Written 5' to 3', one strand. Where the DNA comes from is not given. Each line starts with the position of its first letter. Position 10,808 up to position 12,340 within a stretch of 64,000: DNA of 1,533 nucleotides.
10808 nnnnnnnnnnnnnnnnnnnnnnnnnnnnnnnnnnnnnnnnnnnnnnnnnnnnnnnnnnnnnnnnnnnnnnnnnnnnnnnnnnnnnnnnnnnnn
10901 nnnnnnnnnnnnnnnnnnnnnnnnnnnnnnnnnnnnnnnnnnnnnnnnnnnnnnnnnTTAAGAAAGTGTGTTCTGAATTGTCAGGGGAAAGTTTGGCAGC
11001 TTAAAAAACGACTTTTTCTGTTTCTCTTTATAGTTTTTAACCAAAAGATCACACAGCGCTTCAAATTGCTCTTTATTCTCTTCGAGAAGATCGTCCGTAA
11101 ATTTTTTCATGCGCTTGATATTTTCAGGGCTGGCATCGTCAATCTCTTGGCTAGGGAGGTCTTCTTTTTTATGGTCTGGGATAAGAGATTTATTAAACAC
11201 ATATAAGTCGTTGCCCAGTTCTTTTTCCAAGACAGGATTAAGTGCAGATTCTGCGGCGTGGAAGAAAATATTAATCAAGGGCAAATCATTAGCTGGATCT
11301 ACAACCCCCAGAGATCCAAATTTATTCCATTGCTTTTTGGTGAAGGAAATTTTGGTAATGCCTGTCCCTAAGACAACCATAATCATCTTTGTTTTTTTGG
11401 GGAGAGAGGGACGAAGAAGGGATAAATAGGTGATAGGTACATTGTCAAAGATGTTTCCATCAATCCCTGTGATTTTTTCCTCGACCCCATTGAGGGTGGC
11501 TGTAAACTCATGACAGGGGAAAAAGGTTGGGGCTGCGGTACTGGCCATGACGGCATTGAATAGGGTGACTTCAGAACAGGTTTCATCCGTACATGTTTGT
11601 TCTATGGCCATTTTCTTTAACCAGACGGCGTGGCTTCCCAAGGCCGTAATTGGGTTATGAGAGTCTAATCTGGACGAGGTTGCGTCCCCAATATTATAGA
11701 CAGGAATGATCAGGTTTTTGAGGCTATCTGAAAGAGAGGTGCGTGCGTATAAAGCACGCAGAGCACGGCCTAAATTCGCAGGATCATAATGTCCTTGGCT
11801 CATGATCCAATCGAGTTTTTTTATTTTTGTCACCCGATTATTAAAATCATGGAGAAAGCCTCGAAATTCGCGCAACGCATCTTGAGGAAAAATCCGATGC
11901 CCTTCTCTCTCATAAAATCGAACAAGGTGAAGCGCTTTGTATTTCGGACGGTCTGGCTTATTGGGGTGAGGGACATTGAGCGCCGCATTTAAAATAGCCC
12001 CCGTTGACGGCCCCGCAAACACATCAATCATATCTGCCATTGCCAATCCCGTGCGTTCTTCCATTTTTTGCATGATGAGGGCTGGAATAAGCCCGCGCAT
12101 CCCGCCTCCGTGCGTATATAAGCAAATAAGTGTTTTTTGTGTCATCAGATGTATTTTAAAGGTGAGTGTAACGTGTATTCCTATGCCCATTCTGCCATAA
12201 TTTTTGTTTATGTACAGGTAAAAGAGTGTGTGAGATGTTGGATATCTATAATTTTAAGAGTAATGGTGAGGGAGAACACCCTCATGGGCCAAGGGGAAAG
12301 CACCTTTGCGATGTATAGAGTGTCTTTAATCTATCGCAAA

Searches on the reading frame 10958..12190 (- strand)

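Call 88: search_protein_families(library=pfam, proteins=[window:10958-12190:-], max_evalue=0.00001)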
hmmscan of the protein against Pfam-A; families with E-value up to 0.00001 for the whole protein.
window:10958-12190:- (410 aa): 1 family
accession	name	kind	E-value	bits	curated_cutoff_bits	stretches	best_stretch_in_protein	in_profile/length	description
PF01734.28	Patatin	-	2.1e-16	61.1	27.7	1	28-256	5-190/191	Patatin-like phospholipase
